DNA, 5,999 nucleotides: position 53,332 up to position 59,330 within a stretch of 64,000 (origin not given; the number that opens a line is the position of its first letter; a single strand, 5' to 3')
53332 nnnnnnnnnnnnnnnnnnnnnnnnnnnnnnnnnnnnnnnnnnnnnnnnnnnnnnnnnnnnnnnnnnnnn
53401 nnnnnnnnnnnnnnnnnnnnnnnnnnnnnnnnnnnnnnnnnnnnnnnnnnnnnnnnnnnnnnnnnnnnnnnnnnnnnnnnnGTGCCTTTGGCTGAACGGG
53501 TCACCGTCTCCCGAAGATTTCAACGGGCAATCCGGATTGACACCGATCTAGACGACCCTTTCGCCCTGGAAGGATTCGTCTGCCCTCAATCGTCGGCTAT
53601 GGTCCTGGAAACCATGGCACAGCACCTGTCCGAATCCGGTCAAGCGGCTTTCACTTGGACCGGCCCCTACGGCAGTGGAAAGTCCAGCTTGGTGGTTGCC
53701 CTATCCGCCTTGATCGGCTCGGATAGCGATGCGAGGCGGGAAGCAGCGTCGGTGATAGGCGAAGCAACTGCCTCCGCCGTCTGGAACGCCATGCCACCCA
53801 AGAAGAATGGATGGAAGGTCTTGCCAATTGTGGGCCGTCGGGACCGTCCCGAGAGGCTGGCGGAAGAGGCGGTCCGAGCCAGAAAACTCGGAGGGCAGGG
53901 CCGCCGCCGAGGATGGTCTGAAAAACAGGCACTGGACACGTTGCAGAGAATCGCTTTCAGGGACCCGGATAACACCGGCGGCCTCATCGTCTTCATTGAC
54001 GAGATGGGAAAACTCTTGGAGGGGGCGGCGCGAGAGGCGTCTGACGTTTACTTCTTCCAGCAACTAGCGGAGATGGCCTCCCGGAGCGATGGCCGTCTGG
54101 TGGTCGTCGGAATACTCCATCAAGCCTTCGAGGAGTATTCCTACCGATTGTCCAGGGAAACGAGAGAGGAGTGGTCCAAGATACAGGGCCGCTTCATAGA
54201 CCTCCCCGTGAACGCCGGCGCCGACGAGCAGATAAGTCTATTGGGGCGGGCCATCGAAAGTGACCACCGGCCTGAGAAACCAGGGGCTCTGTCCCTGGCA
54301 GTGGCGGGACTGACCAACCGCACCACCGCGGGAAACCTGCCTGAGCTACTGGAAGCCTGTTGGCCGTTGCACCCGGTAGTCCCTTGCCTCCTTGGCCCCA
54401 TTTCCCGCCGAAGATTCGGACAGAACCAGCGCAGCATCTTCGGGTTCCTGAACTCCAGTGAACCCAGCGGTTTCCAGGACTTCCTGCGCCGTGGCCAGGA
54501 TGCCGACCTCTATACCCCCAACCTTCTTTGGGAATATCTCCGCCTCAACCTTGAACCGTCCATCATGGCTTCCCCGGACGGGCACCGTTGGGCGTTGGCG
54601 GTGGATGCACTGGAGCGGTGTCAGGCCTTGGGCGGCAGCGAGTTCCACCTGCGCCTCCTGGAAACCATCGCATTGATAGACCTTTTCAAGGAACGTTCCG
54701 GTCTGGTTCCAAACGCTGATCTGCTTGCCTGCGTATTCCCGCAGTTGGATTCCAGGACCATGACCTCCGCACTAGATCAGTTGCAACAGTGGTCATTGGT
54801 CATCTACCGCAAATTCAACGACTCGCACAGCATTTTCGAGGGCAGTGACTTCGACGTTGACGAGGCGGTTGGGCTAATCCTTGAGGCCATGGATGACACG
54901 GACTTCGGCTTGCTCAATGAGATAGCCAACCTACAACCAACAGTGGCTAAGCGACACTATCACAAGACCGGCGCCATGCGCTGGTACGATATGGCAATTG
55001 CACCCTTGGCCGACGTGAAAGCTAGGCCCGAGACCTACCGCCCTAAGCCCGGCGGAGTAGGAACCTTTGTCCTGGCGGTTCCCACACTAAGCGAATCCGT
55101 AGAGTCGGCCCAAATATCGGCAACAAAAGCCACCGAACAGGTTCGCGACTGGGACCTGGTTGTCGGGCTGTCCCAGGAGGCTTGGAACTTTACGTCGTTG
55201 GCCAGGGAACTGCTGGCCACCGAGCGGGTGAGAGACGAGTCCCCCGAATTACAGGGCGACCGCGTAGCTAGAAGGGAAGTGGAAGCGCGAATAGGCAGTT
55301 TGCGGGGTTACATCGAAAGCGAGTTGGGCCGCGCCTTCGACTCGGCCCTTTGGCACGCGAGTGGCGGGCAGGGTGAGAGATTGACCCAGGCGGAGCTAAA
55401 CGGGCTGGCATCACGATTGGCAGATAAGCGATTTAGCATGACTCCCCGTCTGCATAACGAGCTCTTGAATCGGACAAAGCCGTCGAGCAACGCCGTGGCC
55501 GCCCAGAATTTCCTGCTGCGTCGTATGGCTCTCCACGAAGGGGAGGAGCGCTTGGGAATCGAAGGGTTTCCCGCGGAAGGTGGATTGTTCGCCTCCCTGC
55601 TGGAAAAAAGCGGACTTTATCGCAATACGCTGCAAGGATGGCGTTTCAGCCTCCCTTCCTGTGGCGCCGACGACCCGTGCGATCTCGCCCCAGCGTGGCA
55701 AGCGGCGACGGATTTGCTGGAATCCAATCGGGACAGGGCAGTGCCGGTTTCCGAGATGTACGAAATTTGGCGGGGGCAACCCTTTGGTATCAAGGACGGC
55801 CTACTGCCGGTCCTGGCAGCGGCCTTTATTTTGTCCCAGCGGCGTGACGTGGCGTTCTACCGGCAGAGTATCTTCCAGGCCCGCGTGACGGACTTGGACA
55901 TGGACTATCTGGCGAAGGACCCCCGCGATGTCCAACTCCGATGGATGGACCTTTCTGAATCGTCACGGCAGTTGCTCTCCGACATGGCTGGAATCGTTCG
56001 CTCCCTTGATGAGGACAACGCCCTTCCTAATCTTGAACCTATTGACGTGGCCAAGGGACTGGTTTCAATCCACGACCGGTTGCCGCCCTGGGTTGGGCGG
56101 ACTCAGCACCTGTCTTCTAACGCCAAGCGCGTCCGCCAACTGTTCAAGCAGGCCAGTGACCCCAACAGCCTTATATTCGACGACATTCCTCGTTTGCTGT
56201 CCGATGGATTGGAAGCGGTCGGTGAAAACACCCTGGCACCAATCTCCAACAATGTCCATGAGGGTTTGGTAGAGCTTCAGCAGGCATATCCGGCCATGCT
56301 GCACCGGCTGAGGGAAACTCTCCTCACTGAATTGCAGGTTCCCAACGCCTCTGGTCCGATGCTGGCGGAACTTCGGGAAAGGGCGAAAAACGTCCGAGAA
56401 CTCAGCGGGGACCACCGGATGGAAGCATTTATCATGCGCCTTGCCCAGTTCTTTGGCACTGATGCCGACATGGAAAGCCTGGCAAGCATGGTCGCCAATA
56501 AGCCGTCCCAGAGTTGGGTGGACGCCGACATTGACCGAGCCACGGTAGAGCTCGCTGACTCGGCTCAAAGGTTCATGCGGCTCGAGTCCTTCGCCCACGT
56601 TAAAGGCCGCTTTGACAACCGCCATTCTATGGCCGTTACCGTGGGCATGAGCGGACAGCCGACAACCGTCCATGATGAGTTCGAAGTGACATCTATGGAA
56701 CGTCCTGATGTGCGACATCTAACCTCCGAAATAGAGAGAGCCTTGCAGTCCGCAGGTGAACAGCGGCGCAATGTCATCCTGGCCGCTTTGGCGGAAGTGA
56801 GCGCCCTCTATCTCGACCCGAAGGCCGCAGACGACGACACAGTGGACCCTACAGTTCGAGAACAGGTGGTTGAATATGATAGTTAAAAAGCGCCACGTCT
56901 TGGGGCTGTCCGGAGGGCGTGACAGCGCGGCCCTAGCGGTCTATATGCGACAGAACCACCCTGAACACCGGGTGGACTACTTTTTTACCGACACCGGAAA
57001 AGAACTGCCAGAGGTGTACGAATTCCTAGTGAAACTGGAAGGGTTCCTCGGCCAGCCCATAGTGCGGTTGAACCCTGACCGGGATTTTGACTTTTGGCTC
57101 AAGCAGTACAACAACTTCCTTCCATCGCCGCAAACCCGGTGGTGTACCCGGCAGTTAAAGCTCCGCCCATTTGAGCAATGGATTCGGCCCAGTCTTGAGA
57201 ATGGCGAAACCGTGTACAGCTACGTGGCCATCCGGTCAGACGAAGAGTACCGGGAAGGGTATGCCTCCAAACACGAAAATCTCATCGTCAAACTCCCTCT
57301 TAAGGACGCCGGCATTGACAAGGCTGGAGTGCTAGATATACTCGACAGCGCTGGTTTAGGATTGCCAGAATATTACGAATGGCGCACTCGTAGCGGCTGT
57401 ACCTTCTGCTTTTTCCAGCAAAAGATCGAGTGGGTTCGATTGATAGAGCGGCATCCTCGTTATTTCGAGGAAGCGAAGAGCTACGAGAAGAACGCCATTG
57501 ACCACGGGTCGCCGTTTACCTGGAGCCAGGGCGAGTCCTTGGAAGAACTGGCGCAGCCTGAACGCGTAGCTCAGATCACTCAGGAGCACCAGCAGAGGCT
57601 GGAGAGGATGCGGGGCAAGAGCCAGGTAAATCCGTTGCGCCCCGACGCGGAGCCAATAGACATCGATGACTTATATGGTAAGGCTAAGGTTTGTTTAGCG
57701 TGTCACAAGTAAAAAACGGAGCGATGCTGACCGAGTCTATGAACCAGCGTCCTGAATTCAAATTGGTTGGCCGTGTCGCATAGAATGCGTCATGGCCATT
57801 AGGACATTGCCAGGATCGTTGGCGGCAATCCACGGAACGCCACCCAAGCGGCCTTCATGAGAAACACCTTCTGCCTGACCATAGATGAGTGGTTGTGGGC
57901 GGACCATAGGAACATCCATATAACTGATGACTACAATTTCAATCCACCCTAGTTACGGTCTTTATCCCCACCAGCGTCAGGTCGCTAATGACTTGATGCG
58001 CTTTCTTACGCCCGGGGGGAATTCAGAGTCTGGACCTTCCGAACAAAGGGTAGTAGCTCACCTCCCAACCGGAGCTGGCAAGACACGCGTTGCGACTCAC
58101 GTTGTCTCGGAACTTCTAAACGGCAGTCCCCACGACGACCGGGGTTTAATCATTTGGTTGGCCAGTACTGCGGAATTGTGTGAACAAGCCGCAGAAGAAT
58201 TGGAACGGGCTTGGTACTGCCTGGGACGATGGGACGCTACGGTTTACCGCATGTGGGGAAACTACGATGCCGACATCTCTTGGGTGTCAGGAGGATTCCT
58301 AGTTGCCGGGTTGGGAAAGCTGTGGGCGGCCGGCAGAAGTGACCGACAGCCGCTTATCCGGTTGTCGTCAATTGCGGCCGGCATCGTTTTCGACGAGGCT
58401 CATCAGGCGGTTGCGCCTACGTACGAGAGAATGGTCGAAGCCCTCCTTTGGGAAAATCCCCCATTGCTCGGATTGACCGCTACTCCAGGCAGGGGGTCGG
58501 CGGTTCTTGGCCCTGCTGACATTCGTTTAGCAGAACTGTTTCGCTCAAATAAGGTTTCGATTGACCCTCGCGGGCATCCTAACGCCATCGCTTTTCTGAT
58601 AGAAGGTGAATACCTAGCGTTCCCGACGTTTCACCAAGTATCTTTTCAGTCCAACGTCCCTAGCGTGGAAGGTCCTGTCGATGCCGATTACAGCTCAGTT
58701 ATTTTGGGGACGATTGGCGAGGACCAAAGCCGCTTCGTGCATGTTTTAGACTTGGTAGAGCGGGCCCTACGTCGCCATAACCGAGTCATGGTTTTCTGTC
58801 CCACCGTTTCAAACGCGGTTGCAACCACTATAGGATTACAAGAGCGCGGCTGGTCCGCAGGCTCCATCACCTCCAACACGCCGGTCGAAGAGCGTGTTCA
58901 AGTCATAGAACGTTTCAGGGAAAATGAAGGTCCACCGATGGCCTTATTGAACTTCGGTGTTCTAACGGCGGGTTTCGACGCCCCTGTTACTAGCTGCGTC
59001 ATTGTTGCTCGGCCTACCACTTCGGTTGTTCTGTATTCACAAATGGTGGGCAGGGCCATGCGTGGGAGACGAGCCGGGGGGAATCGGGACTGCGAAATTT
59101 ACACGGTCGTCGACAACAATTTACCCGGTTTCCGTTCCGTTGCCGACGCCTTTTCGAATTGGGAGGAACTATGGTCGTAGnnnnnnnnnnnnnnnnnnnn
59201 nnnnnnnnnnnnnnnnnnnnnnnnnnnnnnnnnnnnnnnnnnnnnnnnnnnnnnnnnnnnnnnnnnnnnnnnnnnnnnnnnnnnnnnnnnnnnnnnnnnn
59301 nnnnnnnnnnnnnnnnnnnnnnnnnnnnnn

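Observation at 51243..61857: SspABCD-like phosphorothioation module followed by a translationally coupled helicase / GHKL-ATPase / single-HKD PLD nuclease trio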

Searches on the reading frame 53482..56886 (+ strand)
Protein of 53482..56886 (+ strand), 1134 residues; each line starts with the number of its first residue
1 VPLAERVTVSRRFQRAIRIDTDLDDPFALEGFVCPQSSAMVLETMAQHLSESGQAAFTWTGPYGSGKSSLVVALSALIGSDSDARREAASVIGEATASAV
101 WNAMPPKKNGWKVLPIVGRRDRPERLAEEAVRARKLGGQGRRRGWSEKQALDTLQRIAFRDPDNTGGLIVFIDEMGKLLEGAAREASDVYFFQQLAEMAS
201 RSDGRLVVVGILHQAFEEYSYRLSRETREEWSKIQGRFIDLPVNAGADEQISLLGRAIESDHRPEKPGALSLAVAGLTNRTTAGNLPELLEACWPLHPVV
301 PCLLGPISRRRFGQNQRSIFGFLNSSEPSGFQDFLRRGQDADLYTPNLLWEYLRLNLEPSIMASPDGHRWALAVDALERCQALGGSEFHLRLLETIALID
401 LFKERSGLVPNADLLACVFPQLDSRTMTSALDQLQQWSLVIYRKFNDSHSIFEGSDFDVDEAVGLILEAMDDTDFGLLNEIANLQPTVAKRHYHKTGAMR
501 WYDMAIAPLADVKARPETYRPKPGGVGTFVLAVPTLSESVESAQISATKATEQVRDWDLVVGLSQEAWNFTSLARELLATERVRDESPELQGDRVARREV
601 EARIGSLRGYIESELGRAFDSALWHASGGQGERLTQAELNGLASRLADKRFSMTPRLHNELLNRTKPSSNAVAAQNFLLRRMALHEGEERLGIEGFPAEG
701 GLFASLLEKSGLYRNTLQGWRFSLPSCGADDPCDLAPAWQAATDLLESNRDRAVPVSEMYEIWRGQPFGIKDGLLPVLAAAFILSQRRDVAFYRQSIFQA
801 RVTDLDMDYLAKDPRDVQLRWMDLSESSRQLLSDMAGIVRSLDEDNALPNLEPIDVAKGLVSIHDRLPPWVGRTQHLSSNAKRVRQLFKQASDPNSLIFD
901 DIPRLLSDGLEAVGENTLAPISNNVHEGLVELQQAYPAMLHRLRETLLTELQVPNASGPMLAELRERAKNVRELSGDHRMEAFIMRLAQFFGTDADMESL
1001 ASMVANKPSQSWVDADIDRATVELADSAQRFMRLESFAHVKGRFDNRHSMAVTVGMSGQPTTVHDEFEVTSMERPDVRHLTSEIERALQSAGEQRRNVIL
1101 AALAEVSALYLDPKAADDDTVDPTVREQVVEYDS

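Call 4: search_protein_families(library=padloc, proteins=[window:53482-56886:+])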
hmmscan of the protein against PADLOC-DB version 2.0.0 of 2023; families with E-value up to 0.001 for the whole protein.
window:53482-56886:+ (1134 aa): 13 families
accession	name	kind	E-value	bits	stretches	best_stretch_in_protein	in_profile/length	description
PDLC02780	SspC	-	0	1274.6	1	3-1055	1-1044/1045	SspC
PDLC02779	SspC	-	6.4e-214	710.9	1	10-1036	2-1053/1054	SspC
PDLC02770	SspC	-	6.7e-185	615.1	1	9-1042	2-1045/1047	SspC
PDLC02781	SspC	-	8.4e-176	584.8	1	15-1054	2-1074/1104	SspC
PDLC02778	SspC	-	2.2e-160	533.6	1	13-1038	1-1051/1053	SspC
PDLC02775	SspC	-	3.7e-154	513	2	163-1037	185-1062/1064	SspC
PDLC02774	SspC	-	8.4e-141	468.8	1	13-1048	1-1040/1065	SspC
PDLC02772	SspC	-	1.9e-124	414.9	1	17-1053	15-1088/1123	SspC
PDLC02776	SspC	-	7.1e-107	356.4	1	37-1064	15-1016/1039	SspC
PDLC02777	SspC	-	3e-103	344.8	1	15-1056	2-1065/1097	SspC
PDLC02478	BrxC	-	8.3e-103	342.9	2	166-1023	184-1050/1108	BrxC-PglY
PDLC02773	SspC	-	2e-100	335.3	1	164-1018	147-998/1011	SspC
PDLC02771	SspC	-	8e-37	124.9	2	167-259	177-271/828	SspC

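Call 5: search_protein_families(library=pfam, proteins=[window:53482-56886:+])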
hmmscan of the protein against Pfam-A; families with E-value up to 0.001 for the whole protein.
window:53482-56886:+ (1134 aa): 1 family
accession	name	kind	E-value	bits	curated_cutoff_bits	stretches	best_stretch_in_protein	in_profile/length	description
PF20703.3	nSTAND1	-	7.3e-05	23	27.1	1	44-211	25-159/379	Novel STAND NTPase 1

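Call 7: search_protein_families(library=ncbifam, proteins=[window:53482-56886:+])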
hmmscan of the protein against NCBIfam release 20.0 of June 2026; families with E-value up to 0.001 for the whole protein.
window:53482-56886:+ (1134 aa): 0 families

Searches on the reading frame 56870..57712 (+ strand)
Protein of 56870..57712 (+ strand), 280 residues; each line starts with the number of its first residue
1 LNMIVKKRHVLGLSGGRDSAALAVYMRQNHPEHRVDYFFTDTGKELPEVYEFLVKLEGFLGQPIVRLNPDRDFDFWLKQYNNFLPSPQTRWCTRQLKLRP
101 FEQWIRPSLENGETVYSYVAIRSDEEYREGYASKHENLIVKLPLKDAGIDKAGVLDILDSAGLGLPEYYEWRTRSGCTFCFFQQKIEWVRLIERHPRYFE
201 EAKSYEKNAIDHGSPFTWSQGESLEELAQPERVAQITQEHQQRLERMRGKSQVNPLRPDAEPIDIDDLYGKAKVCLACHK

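Call 4: search_protein_families(library=padloc, proteins=[window:56870-57712:+])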
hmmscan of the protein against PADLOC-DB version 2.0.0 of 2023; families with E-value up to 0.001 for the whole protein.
window:56870-57712:+ (280 aa): 4 families
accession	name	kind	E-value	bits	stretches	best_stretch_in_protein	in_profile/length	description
PDLC02782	SspD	-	1e-135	449.8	1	8-280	1-277/277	SspD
PDLC02510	BrxP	-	1.9e-09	34.3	1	10-205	136-335/779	BrxP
PDLC02662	DndC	-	6.2e-07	26.7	1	9-128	29-167/481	DndC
PDLC02661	DndC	-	6.4e-06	23.4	1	9-126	25-160/468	DndC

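Call 5: search_protein_families(library=pfam, proteins=[window:56870-57712:+])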
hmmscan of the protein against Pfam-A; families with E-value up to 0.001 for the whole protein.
window:56870-57712:+ (280 aa): 1 family
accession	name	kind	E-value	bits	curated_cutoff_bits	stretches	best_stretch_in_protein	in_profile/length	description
PF01507.26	PAPS_reduct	-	2e-06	28.4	22.5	1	9-106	2-97/175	Phosphoadenosine phosphosulfate reductase domain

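Call 7: search_protein_families(library=ncbifam, proteins=[window:56870-57712:+])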
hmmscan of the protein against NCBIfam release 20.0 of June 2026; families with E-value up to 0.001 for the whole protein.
window:56870-57712:+ (280 aa): 8 families
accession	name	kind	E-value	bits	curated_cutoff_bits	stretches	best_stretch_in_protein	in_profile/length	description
NF010367.0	PRK13795.1-2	equivalog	1e-11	44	456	1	11-250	247-487/584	hypothetical protein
NF006327.0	PRK08557.1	equivalog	2.8e-09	36.2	366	1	12-210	187-389/415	hypothetical protein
NF006351.0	PRK08576.1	equivalog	9.1e-09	34.4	290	1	8-197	236-417/436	hypothetical protein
NF010366.0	PRK13795.1-1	equivalog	1.8e-07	29.7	745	1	12-205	272-468/667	hypothetical protein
NF010368.0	PRK13795.1-3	equivalog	3.3e-07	28.9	588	1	12-126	253-361/635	hypothetical protein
NF010369.0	PRK13795.1-4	equivalog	2.2e-06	26.2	1086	1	11-201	256-449/633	hypothetical protein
NF005316.0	PRK06850.1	equivalog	9.5e-06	24.6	536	1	10-126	33-167/505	hypothetical protein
TIGR03183.1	DNA_S_dndC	equivalog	3.6e-05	22.9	290.4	1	65-137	88-163/447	DNA phosphorothioation system sulfurtransferase DndC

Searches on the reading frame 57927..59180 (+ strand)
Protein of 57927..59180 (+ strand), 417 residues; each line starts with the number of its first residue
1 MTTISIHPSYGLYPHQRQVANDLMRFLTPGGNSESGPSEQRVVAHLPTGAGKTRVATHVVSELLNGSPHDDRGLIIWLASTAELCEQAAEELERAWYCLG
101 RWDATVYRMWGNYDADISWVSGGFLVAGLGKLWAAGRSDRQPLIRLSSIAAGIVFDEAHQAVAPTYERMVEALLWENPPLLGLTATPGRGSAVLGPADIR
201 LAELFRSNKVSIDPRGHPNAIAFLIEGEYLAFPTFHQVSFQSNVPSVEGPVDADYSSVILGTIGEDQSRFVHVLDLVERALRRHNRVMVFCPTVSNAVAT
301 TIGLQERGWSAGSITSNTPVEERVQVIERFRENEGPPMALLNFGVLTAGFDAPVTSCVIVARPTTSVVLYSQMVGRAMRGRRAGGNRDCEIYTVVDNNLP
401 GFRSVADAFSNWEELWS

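Call 4: search_protein_families(library=padloc, proteins=[window:57927-59180:+])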
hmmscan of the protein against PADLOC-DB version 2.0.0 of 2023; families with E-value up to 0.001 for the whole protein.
window:57927-59180:+ (417 aa): 8 families
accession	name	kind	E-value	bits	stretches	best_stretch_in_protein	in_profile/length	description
PDLC02707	PbeA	-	9.7e-12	42.3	2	40-190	269-416/672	PbeA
PDLC03658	mREase_IV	-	1.5e-08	30.9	1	295-380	462-545/953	Type IV methyl-directed restriction enzyme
PDLC03659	mREase_IV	-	4.7e-08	29.4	1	153-380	339-553/945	Type IV methyl-directed restriction enzyme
PDLC02704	PbeA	-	4.4e-07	26.8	0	300-393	553-642/682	PbeA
PDLC03928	PsyrT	-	2.1e-06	24.3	1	267-380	227-335/689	-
PDLC02870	DpdF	-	0.00014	18.6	1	274-404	216-342/534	DpdF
PDLC03042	REase_I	-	0.00024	16.6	0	325-396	775-846/1170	Type I restriction enzyme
PDLC01770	Cas3g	-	0.00026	17.6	0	274-393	241-351/733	-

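Call 5: search_protein_families(library=pfam, proteins=[window:57927-59180:+])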
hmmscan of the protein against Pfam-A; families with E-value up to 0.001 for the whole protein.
window:57927-59180:+ (417 aa): 3 families
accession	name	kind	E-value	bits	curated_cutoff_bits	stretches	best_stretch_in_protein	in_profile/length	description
PF04851.21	ResIII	-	5.8e-15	56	22.5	1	11-188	3-163/164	Type III restriction enzyme, res subunit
PF00271.37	Helicase_C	-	4.9e-14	53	23.5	1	277-379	6-108/110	Helicase conserved C-terminal domain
PF00270.35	DEAD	-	1.7e-10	41.4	26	1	38-188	13-161/167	DEAD/DEAH box helicase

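Call 7: search_protein_families(library=ncbifam, proteins=[window:57927-59180:+])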
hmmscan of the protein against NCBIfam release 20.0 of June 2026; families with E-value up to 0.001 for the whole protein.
window:57927-59180:+ (417 aa): 7 families
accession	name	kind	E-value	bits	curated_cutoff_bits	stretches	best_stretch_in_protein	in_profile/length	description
NF053632.1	heli_RadD_YejH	equivalog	5e-24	84.5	720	1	153-393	112-353/573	DNA repair helicase RadD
NF008521.0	PRK11448.1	equivalog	3.6e-08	31.9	729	1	320-396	741-816/1123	type I restriction-modification system endonuclease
NF010337.0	PRK13766.1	equivalog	1.7e-07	29.8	610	0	43-95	34-82/781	Hef nuclease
NF046051.1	restrict_EcoAI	equivalog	5e-06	25.2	550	0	325-396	458-527/768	EcoAI/FtnUII family type I restriction enzme subunit R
TIGR04095.1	dnd_restrict_1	equivalog_domain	3e-05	23.2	600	0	40-189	25-170/451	DNA phosphorothioation system restriction enzyme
NF008744.0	PRK11776.1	equivalog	0.00013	20.7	524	0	277-384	233-340/460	ATP-dependent RNA helicase DbpA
NF053631.1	RNA_helic_CshA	equivalog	0.00073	18.5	646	0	283-334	236-287/434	degradosome RNA helicase CshA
